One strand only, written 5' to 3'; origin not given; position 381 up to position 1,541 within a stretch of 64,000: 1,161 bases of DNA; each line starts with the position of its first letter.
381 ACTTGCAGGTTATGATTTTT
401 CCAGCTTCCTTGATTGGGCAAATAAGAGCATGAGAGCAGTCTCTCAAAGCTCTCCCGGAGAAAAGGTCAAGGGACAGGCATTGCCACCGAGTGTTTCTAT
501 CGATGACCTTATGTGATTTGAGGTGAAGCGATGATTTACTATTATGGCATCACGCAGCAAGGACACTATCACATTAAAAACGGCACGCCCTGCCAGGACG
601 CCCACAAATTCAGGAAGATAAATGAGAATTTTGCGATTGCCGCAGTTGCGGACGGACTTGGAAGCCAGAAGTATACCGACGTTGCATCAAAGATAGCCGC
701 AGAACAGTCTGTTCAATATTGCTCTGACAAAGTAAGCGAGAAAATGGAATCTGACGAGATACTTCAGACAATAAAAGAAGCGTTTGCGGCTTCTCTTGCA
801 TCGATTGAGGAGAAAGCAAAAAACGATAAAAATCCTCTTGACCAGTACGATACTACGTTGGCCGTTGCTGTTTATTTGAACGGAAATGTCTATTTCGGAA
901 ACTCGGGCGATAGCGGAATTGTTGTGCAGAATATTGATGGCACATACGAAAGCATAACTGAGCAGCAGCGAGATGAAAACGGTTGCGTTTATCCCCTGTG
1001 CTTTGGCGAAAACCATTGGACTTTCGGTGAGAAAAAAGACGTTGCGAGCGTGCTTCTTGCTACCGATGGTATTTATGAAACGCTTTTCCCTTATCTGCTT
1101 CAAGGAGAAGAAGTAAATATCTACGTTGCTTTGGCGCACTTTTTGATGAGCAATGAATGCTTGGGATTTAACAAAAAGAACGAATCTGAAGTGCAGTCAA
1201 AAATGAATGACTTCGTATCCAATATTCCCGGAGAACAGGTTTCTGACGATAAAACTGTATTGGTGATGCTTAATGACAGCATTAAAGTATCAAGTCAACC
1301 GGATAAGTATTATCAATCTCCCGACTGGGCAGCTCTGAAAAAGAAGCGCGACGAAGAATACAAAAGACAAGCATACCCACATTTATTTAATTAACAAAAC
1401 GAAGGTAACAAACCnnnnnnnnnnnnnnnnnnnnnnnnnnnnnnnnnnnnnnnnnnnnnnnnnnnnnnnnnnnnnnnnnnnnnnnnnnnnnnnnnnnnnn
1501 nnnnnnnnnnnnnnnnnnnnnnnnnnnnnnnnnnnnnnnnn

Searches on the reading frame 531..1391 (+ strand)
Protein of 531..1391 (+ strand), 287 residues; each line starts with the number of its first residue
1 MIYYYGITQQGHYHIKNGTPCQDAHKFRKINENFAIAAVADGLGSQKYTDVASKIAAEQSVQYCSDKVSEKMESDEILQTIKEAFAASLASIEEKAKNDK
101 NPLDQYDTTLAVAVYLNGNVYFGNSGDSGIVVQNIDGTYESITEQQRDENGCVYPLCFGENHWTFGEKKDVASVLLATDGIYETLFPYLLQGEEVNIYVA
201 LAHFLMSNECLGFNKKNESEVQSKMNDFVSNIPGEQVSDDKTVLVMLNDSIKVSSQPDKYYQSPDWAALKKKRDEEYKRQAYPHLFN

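Call 5: search_protein_families(library=pfam, proteins=[window:531-1391:+], max_evalue=0.01)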
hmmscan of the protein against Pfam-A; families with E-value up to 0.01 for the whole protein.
window:531-1391:+ (287 aa): 2 families
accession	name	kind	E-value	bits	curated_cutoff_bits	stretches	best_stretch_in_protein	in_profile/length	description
PF13672.11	PP2C_2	-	4.2e-28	98.8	24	1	11-186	2-179/209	Protein phosphatase 2C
PF00481.26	PP2C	-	2.3e-06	27.9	20.3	1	23-147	17-141/255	Protein phosphatase 2C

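Call 8: search_protein_families(library=padloc, proteins=[window:531-1391:+], max_evalue=0.01)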
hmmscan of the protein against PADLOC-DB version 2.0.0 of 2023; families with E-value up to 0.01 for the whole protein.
window:531-1391:+ (287 aa): 0 families

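Call 9: search_protein_families(library=ncbifam, proteins=[window:531-1391:+], max_evalue=0.01)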
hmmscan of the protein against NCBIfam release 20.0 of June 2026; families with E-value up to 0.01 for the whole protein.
window:531-1391:+ (287 aa): 2 families
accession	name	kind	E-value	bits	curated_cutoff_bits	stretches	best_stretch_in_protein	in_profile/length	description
NF033484.1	Stp1_PP2C_phos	equivalog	1.1e-14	54.6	230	1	22-144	12-127/232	Stp1/IreP family PP2C-type Ser/Thr phosphatase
NF011149.0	PRK14559.1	equivalog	0.0086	14.9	374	0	13-137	391-512/642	serine/threonine phosphatase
